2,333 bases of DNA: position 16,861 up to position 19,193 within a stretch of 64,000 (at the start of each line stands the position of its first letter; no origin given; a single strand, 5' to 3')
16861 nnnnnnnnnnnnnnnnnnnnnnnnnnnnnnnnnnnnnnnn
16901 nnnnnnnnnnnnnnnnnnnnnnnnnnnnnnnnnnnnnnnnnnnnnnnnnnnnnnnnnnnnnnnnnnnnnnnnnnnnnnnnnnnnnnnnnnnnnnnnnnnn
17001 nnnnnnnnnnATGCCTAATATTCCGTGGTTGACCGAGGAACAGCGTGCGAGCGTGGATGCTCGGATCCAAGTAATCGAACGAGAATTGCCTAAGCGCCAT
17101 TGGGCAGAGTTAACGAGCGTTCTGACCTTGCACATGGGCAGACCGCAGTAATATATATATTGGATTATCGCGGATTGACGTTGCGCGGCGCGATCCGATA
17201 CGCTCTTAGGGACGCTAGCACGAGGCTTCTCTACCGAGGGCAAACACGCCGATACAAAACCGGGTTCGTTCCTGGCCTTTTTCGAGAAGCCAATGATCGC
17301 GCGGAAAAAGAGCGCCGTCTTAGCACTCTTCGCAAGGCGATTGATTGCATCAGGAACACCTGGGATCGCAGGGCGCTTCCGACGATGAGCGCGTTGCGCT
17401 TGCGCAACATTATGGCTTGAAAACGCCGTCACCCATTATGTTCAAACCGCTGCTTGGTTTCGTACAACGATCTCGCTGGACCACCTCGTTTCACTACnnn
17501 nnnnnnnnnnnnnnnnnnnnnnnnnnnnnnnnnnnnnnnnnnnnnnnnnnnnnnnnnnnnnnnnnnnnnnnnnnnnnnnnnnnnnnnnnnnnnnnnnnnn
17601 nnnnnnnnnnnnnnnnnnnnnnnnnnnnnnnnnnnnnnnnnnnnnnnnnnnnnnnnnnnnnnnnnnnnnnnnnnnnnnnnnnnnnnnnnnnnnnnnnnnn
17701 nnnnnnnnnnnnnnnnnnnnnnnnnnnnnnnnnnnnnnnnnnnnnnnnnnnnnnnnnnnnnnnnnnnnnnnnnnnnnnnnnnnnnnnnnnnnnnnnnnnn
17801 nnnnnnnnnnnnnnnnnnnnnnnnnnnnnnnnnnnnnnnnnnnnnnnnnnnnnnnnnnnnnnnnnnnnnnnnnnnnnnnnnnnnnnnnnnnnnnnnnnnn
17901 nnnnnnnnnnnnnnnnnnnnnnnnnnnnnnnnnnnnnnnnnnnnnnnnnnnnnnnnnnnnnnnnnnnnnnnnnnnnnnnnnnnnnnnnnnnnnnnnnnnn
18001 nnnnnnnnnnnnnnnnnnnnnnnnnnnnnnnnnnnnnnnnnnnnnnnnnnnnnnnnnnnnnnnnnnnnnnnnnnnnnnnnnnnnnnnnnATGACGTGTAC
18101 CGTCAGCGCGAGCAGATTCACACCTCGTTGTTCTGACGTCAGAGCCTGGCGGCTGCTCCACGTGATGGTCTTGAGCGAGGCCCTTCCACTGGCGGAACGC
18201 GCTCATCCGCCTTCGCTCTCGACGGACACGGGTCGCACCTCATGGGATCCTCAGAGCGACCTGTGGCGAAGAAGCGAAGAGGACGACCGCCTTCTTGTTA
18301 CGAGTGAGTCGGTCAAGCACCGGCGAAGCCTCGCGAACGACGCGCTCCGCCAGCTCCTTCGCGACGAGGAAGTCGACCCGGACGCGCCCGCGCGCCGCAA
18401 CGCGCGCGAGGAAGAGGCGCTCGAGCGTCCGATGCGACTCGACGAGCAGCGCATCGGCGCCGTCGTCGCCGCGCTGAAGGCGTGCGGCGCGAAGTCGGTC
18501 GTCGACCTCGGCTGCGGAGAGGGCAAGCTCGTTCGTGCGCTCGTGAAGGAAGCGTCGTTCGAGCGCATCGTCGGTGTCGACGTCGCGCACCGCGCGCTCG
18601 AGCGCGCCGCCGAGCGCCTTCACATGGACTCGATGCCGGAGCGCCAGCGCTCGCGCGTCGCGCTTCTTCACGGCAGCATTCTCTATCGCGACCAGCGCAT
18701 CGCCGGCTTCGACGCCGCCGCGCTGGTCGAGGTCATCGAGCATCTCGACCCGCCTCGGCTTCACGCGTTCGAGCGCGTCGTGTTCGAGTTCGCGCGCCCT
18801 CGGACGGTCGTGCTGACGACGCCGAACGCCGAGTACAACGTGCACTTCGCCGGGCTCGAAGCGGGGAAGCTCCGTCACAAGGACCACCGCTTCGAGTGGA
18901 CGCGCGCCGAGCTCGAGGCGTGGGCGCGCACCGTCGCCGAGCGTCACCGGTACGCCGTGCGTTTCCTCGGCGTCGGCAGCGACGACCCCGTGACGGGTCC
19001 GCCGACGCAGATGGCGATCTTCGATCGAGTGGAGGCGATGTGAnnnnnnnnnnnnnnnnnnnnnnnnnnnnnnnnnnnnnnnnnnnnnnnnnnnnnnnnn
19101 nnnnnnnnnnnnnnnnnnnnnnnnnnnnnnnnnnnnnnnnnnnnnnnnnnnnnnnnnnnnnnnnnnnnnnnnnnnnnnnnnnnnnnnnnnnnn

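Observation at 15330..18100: Low-GC (~50-55%) island with nuclease-like and FRG-like genes next to DUF2779: candidate decayed defence islet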

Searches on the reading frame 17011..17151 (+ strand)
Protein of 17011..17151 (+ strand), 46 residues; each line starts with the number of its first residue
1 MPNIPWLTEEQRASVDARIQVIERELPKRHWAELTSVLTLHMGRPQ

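Call 5: search_protein_families(library=pfam, max_evalue=0.1, proteins=[window:17011-17151:+])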
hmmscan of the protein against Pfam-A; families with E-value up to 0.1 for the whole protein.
window:17011-17151:+ (46 aa): 0 families

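Call 6: search_protein_families(library=padloc, max_evalue=0.1, proteins=[window:17011-17151:+])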
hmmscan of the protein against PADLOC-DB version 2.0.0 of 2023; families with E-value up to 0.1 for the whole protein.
window:17011-17151:+ (46 aa): 0 families

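Call 45: search_protein_families(library=ncbifam, max_evalue=0.1, proteins=[window:17011-17151:+])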
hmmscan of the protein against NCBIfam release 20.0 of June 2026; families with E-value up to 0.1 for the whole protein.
window:17011-17151:+ (46 aa): 0 families

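Call 59: search_protein_families(library=phrogs, max_evalue=0.1, proteins=[window:17011-17151:+])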
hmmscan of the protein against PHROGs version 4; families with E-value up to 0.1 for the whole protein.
window:17011-17151:+ (46 aa): 0 families

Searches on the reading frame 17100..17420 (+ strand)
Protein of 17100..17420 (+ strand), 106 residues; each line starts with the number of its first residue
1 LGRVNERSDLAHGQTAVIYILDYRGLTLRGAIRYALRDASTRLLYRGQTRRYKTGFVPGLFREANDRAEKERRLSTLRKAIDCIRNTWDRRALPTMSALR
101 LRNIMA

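Call 5: search_protein_families(library=pfam, max_evalue=0.1, proteins=[window:17100-17420:+])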
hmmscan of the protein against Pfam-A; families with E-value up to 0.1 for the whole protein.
window:17100-17420:+ (106 aa): 0 families

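Call 6: search_protein_families(library=padloc, max_evalue=0.1, proteins=[window:17100-17420:+])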
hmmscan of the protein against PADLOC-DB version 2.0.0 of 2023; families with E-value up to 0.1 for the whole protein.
window:17100-17420:+ (106 aa): 0 families

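Call 16: search_protein_families(library=pfam, max_evalue=10, proteins=[window:17154-17417:+])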
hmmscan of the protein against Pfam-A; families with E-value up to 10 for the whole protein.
seq(88 aa): 1 family
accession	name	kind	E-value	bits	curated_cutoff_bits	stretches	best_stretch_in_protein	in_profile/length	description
PF08867.16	FRG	-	0.15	13.4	25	1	24-61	2-42/94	FRG domain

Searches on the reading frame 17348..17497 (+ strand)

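Call 16: search_protein_families(library=pfam, max_evalue=10, proteins=[window:17348-17497:+])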
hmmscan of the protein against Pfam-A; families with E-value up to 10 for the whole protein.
seq(50 aa): 1 family
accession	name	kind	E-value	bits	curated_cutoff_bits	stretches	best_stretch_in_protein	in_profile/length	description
PF08867.16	FRG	-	0.074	14.4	25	1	4-27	47-70/94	FRG domain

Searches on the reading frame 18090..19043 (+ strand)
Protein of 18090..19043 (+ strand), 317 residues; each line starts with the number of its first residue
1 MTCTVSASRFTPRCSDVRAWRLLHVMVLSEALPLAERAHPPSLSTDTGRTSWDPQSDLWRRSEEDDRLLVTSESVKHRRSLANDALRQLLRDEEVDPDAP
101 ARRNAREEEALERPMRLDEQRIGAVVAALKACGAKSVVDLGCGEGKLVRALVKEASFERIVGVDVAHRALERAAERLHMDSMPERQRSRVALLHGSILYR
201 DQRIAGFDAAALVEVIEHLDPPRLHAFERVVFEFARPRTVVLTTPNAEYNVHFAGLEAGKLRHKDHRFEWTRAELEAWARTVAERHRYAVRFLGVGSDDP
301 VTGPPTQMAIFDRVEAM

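Call 5: search_protein_families(library=pfam, max_evalue=0.1, proteins=[window:18090-19043:+])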
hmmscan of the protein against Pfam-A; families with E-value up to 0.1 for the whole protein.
window:18090-19043:+ (317 aa): 16 families
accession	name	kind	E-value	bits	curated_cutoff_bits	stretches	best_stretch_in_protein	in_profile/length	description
PF08242.18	Methyltransf_12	-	1.3e-10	42.3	30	1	138-230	1-88/98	Methyltransferase domain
PF13649.12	Methyltransf_25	-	1.4e-10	42.2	27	1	137-232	1-90/97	Methyltransferase domain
PF13489.12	Methyltransf_23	-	1.4e-09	38.4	27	1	134-280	23-155/164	Methyltransferase domain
PF08241.18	Methyltransf_11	-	6.1e-08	33.6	21.2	1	138-223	1-78/95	Methyltransferase domain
PF13847.12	Methyltransf_31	-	3.2e-06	27.3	27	1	134-177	4-48/145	Methyltransferase domain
PF05175.20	MTS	-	4.5e-05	23.6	23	1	128-182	26-80/170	Methyltransferase small domain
PF02353.26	CMAS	-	0.00036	20.4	27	1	133-243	62-164/273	Mycolic acid cyclopropane synthetase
PF12847.13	Methyltransf_18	-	0.00054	20.4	27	1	120-187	3-68/151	Methyltransferase domain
PF10017.15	Methyltransf_33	-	0.00074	19.1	23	1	131-180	59-111/304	Histidine-specific methyltransferase, SAM-dependent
PF13679.12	Methyltransf_32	-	0.00083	19.8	27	1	129-177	21-73/143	Methyltransferase domain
PF24675.1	NpmA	-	0.005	16.6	60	1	127-177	17-67/214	16S rRNA (adenine(1408)-N(1))-methyltransferase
PF03291.22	mRNA_G-N7_MeTrfase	-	0.0085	15.7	26.6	1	135-187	63-113/315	mRNA (guanine-N(7))-methyltransferase domain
PF01728.25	FtsJ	-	0.0096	16.3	24.1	1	134-172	22-60/181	FtsJ-like methyltransferase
PF02390.23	Methyltransf_4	-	0.02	14.8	24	1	135-179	3-47/173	Putative methyltransferase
PF06325.19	PrmA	-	0.023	14.6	22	1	134-192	162-217/296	Ribosomal protein L11 methyltransferase (PrmA)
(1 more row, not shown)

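Call 6: search_protein_families(library=padloc, max_evalue=0.1, proteins=[window:18090-19043:+])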
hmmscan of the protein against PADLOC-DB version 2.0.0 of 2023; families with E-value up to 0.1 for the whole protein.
window:18090-19043:+ (317 aa): 1 family
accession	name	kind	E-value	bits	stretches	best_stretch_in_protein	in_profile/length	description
PDLC04134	mad2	-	1.7e-11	41.6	1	129-295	287-425/492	mads_2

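Call 23: find_related_loci(query=window:18240-19043:+, collection=genome_contigs, flank=10000)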
Query window:18240-19043:+ (267 aa) in genome_contigs; peptide patterns used: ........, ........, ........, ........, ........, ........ (x = any residue, [..] = any of these).
600 stretches matched a pattern (row limit reached: there are more); 426 encode a relative of the query (tblastn E <= 1e-3); the best 80 are kept; 80 distinct loci.
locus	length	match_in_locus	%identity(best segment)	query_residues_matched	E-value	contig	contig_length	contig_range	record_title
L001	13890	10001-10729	77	19-261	2e-117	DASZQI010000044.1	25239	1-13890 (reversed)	MAG TPA_asm: Polyangiaceae bacterium isolate SMAG_U5993 k141_405090, whole genome shotgun sequence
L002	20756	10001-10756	61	9-261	2e-102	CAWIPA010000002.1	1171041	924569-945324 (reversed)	MAG: uncultured Acidobacteriota bacterium isolate MFD01633.bin.1.196 genome assembly, contig: contig_13068, whole genome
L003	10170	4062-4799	61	16-261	4e-101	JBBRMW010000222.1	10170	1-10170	MAG: Aggregatilineales bacterium isolate La1_metabat2.073 LA1C_B2.073_k141_176598L_10170_cov_12.0000, whole genome shotg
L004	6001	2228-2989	60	9-263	4e-101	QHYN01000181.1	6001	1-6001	MAG: Acidobacteria bacterium isolate gp2 AA87 14_0927_12_40cm_scaffold_24353_curated, whole genome shotgun sequence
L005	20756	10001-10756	59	12-263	7e-100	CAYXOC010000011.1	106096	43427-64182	MAG TPA_asm: uncultured bacterium isolate binchicken_co152_100 genome assembly, contig: NODE_212_length_106096_cov_15.43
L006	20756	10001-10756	58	9-261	1e-99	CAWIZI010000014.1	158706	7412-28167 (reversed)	MAG: Terriglobia bacterium isolate MFD06092.bin.2.82 genome assembly, contig: contig_26387, whole genome shotgun sequenc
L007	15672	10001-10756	62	16-267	6e-100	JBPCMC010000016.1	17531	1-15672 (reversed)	MAG: Thermomicrobiales bacterium isolate TH_ant_mag_94 S1Ck127_7571471_flag_0_multi_10.1709_len_17531, whole genome shot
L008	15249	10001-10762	59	9-263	2e-99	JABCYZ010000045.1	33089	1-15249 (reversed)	MAG: Acidobacteria bacterium isolate Inc-BW-C-12-O_MAG13 Ga0210391_10000703, whole genome shotgun sequence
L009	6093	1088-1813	62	20-261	5e-99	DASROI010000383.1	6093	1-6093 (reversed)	MAG TPA_asm: Pyrinomonadaceae bacterium isolate SMAG_U10264 k141_1897132, whole genome shotgun sequence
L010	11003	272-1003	61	20-263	2e-98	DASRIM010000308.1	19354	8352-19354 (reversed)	MAG TPA_asm: Pyrinomonadaceae bacterium isolate SMAG_U10110 k141_652801, whole genome shotgun sequence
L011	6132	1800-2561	59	9-263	2e-98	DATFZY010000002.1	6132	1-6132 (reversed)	MAG TPA_asm: Candidatus Acidoferrum sp. isolate SMAG_U9581 k141_1021240, whole genome shotgun sequence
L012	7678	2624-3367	61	16-263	1e-98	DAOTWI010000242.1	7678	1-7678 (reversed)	MAG TPA_asm: Roseiflexus sp. isolate H12_131 k73_2261861, whole genome shotgun sequence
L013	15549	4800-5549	61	12-261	2e-98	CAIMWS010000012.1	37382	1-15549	MAG: uncultured Verrucomicrobia bacterium isolate LaPlata_bin-2736 genome assembly, contig: bin-2736:012/561, whole geno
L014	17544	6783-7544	57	9-263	5e-98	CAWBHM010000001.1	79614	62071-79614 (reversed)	MAG: uncultured Acidobacteriaceae bacterium isolate MFD06714.bin.2.161 genome assembly, contig: contig_102092, whole gen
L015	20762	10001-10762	60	9-263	4e-98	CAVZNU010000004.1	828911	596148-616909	MAG: uncultured Acidobacteriota bacterium isolate MFD06435.bin.1.8 genome assembly, contig: contig_18255, whole genome s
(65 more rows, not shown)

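Call 45: search_protein_families(library=ncbifam, max_evalue=0.1, proteins=[window:18090-19043:+])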
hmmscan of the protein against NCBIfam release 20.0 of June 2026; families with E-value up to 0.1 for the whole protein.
window:18090-19043:+ (317 aa): 34 families (the best 25 are shown)
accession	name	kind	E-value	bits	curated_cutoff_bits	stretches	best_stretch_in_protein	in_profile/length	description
TIGR04074.1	bacter_Hen1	equivalog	1.2e-101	340.5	340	1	66-312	216-461/462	3' terminal RNA ribose 2'-O-methyltransferase Hen1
TIGR01983.1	UbiG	equivalog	1.8e-08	34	102.95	1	130-249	46-158/228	bifunctional 2-polyprenyl-6-hydroxyphenol methylase/3-demethylubiquinol 3-O-methyltransferase UbiG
NF050150.1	RiPP_MTase_ApyS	equivalog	4.9e-06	26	400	1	85-196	98-200/323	RiPP biosynthesis methyltransferase ApyS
NF045667.1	MTase_DVU1556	equivalog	1e-05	25.1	155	1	132-179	21-67/213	DVU_1556 family methyltransferase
NF001244.0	PRK00216.1-5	equivalog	2.1e-05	24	216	1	126-179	41-95/236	bifunctional demethylmenaquinone methyltransferase/2-methoxy-6-polyprenyl-1,4-benzoquinol methylase UbiE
NF043040.1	corrin_prot_MT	hypoth_equivalog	2.1e-05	24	180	1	127-185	36-91/216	corrinoid protein-associated methyltransferase CpaM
NF008300.0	PRK11088.1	equivalog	3.8e-05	23.3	303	1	120-178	72-133/272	23S rRNA (guanine(745)-N(1))-methyltransferase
NF040703.1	cyclopro_CfaB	exception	5.1e-05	22.2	650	1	119-243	145-263/393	C17 cyclopropane fatty acid synthase CfaB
TIGR03534.1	RF_mod_PrmC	equivalog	5.7e-05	22.7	199.1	1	123-181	78-136/253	peptide chain release factor N(5)-glutamine methyltransferase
NF002463.0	PRK01683.1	equivalog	7.3e-05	22.5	297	1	127-178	25-76/258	trans-aconitate 2-methyltransferase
NF010703.0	PRK14103.1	equivalog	8e-05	22.2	320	1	125-177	21-73/256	trans-aconitate 2-methyltransferase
TIGR04543.1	ketoArg_3Met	equivalog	9.8e-05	21.6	425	1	134-185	150-201/336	2-ketoarginine methyltransferase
TIGR02072.1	BioC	equivalog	0.0001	22.2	184.95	1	129-178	27-79/244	malonyl-ACP O-methyltransferase BioC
TIGR03438.1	egtD_ergothio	equivalog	0.00018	20.8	290.9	1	129-180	58-111/301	L-histidine N(alpha)-methyltransferase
TIGR01934.1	MenG_MenH_UbiE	subfamily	0.00023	20.5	158.35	1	126-179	32-84/223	ubiquinone/menaquinone biosynthesis methyltransferase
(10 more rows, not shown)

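Call 47: find_related_loci(query=window:18276-19043:+, collection=metagenome_contigs, flank=10000)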
Query window:18276-19043:+ (255 aa) in metagenome_contigs; peptide patterns used: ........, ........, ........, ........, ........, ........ (x = any residue, [..] = any of these).
600 stretches matched a pattern (row limit reached: there are more); 425 encode a relative of the query (tblastn E <= 1e-3); the best 80 are kept; 80 distinct loci.
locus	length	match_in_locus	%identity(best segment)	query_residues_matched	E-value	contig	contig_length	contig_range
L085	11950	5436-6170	75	7-251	4e-124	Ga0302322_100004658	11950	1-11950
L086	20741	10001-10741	60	4-250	4e-102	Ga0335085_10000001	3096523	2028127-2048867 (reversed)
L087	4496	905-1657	61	1-251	7e-102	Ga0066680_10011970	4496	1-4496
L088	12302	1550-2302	60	1-251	4e-101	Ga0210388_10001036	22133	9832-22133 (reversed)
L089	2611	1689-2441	59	1-251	1e-103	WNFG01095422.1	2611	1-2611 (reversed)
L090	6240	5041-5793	59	1-251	4e-100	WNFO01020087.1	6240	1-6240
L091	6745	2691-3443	59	1-251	5e-100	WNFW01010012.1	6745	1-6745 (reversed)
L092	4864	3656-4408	59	1-251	3e-100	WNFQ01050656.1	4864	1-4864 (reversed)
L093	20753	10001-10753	59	1-251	5e-100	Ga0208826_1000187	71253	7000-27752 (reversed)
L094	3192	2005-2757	58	1-251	1e-101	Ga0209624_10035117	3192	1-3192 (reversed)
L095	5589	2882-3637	58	1-252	1e-99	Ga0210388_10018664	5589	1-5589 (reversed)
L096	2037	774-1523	60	1-250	9e-105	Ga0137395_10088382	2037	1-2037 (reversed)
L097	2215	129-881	59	1-251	4e-104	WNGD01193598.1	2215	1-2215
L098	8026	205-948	59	4-251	1e-99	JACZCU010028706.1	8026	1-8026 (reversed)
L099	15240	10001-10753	59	1-251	8e-100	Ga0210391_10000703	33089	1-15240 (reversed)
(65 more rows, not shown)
